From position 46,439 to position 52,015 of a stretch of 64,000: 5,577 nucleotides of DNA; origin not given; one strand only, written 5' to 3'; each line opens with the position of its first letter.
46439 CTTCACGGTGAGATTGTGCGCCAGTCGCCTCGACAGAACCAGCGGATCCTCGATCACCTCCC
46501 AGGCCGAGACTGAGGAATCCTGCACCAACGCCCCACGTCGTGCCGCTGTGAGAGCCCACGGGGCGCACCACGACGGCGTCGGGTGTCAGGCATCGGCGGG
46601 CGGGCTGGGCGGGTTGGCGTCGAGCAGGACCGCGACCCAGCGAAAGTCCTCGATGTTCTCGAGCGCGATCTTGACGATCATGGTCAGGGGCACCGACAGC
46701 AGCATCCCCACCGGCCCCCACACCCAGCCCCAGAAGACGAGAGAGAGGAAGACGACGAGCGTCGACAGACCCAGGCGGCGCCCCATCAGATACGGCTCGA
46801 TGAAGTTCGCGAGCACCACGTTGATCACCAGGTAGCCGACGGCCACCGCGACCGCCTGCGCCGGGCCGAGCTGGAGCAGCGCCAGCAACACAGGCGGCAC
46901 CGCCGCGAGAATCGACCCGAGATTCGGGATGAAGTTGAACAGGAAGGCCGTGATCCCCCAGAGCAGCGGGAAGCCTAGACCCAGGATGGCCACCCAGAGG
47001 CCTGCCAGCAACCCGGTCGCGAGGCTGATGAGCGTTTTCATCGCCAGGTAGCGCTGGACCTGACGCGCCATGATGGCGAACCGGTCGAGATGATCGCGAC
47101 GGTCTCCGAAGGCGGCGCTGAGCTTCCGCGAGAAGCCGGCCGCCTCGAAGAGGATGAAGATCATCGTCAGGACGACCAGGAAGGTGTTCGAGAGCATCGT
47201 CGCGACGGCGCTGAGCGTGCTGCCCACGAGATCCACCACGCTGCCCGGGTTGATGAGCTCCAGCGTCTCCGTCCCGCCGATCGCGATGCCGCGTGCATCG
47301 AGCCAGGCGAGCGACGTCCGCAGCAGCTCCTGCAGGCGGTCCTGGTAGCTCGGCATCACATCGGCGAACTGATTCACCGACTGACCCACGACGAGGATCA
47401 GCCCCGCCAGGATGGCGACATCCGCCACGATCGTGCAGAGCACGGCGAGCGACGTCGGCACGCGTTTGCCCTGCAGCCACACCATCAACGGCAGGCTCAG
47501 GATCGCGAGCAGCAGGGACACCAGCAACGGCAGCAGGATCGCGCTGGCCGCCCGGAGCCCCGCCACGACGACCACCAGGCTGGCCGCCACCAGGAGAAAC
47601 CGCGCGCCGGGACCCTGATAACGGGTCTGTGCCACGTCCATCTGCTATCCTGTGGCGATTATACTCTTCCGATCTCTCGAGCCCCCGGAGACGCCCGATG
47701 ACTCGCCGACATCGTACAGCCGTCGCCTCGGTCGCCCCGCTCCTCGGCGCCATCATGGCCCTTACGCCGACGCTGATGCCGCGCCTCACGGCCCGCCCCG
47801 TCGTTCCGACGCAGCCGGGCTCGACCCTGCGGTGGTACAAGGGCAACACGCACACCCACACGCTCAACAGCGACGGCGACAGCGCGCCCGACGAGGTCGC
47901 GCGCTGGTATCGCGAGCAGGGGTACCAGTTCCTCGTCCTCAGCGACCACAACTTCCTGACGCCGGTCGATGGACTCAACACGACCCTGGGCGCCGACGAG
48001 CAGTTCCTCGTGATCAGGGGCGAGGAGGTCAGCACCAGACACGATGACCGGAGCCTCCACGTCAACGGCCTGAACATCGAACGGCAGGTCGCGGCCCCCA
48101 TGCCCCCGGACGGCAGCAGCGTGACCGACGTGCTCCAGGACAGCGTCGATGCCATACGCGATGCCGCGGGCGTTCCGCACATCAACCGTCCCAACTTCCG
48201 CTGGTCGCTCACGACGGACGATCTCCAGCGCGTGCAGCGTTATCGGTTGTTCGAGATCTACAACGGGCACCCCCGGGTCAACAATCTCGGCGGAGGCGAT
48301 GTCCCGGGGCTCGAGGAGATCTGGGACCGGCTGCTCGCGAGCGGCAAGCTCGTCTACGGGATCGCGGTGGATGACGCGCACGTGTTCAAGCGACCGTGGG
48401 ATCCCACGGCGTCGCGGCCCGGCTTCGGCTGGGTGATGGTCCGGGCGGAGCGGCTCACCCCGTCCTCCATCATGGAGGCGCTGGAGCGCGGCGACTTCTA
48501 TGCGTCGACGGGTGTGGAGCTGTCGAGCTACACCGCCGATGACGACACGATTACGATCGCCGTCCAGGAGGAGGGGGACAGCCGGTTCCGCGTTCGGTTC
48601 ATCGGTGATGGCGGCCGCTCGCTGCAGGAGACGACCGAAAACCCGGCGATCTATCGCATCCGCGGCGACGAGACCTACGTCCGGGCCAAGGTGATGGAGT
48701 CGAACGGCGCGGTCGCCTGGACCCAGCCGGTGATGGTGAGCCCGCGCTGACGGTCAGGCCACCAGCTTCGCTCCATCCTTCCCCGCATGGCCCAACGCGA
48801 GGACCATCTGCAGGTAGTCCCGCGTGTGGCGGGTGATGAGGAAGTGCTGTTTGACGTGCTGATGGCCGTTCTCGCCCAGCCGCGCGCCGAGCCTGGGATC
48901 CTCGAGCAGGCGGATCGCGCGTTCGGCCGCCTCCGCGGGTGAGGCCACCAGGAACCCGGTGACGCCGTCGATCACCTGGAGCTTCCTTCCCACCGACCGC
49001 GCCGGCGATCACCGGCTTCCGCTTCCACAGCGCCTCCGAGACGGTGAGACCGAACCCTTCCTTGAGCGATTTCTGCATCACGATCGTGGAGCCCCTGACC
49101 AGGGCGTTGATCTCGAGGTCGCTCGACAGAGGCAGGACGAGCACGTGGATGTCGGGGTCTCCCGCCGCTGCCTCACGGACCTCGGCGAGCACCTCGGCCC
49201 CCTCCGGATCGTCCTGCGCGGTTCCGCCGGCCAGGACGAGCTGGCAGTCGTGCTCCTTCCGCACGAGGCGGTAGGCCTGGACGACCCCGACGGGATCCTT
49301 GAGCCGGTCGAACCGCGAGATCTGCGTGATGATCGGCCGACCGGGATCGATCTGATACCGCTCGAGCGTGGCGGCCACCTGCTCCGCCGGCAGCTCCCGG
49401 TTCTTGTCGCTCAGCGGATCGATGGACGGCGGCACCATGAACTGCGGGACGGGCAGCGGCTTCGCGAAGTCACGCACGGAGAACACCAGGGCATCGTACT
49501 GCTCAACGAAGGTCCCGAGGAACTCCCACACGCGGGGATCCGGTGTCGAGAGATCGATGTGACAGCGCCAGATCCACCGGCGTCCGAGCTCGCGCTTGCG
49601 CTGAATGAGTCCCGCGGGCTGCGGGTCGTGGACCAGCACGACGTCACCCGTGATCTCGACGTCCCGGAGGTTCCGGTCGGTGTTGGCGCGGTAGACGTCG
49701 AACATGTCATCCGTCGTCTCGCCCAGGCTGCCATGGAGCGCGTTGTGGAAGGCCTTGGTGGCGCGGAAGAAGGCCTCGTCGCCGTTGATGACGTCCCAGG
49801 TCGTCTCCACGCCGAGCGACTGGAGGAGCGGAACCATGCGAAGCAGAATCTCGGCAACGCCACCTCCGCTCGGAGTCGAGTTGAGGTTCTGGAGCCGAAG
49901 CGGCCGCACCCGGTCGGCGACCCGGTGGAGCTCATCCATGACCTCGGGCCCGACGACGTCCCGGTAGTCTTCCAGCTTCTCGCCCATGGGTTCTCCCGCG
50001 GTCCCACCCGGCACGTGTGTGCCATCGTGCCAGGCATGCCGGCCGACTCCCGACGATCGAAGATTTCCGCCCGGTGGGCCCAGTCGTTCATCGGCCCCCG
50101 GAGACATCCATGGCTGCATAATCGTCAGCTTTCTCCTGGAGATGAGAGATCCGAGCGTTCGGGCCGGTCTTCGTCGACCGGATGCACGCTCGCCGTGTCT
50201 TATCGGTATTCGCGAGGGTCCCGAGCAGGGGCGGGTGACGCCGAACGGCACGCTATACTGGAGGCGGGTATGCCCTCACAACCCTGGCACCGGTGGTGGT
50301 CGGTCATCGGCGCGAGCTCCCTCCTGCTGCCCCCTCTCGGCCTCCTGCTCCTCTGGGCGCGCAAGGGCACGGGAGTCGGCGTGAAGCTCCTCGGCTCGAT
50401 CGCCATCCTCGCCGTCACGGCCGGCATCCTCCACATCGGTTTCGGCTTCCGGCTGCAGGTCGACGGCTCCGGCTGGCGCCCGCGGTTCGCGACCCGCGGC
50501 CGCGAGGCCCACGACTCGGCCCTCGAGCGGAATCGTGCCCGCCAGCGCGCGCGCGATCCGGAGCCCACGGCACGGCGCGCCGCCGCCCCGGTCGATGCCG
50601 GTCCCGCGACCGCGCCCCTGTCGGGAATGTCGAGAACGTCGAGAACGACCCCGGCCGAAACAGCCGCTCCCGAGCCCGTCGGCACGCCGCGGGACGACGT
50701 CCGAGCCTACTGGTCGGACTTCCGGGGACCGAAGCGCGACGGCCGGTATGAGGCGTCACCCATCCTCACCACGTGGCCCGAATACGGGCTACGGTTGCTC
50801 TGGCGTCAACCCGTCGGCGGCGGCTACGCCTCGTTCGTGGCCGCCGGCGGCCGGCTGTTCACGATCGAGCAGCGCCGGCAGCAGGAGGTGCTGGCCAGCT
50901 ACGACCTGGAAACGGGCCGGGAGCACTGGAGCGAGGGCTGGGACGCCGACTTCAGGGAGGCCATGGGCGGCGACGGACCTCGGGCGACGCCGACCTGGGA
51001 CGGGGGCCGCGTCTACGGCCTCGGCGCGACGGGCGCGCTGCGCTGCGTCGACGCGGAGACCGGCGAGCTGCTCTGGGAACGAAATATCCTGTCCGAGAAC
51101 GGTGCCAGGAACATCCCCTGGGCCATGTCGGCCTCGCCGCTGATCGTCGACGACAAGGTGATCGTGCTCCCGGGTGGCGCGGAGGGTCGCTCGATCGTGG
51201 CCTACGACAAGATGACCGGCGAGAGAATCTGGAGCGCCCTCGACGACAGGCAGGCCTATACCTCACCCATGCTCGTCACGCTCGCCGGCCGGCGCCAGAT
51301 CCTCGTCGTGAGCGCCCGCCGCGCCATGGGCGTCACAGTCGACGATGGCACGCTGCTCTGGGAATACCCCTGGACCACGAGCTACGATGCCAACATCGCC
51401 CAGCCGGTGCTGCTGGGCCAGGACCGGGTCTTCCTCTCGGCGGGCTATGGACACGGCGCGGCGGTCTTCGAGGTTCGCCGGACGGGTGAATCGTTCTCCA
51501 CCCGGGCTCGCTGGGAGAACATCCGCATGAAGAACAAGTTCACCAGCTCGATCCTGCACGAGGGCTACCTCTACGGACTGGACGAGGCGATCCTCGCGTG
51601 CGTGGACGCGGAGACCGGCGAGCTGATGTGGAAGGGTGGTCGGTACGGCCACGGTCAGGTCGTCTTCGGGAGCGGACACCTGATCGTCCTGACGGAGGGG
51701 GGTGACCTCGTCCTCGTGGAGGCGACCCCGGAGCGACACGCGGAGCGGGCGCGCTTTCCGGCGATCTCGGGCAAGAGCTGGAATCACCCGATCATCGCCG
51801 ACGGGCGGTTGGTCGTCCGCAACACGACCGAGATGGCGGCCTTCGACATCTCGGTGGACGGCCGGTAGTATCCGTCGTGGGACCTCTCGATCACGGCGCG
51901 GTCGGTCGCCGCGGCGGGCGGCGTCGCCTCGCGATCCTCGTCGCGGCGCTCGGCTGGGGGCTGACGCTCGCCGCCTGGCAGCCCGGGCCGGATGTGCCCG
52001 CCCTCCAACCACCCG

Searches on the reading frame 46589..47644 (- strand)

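Call 44: search_protein_families(library=pfam, proteins=[window:46589-47644:-], max_evalue=0.00001)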
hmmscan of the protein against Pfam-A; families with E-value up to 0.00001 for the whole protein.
window:46589-47644:- (352 aa): 1 family
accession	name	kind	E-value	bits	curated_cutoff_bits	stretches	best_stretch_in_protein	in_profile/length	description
PF01594.21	AI-2E_transport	-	4e-59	200.9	34.3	1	17-331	2-326/327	AI-2E family transporter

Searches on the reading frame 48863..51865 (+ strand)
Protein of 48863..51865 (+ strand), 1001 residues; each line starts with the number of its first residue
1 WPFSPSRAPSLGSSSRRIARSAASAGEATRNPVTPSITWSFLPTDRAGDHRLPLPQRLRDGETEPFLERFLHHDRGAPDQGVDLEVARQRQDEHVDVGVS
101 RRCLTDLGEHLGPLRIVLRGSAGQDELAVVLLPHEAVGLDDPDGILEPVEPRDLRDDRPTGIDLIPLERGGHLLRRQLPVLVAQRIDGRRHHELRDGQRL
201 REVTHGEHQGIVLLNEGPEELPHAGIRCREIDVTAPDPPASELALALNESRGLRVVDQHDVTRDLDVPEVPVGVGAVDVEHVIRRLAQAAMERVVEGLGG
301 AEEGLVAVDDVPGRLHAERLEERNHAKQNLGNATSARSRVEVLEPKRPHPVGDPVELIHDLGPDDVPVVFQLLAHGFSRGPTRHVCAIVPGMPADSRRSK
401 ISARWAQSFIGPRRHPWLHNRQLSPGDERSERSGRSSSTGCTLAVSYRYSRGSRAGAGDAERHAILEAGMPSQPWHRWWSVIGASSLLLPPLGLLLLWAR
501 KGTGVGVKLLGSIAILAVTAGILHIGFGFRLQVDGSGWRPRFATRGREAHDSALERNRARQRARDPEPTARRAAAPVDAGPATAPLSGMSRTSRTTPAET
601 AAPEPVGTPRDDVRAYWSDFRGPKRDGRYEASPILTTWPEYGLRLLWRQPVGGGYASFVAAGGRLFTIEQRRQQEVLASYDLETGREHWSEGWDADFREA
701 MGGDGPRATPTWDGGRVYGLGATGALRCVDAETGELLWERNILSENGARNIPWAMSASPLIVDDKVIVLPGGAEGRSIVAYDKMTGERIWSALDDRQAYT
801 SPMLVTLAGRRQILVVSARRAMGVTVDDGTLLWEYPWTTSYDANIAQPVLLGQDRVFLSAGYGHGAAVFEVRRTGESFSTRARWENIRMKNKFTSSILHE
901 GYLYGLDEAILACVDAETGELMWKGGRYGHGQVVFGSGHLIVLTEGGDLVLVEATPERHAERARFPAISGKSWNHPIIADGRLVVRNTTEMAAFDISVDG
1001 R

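Call 44: search_protein_families(library=pfam, proteins=[window:48863-51865:+], max_evalue=0.00001)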
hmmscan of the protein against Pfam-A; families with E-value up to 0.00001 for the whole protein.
window:48863-51865:+ (1001 aa): 2 families
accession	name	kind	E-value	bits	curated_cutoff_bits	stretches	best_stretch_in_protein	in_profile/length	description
PF13360.13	PQQ_2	-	6.2e-36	124.6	27.6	2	675-924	3-232/233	Outer membrane protein assembly factor BamB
PF01011.28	PQQ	-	2.1e-06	27.2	26.7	0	724-810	497-592/595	Glucose/ethanol/alcohol dehydrogenase, beta-propeller domain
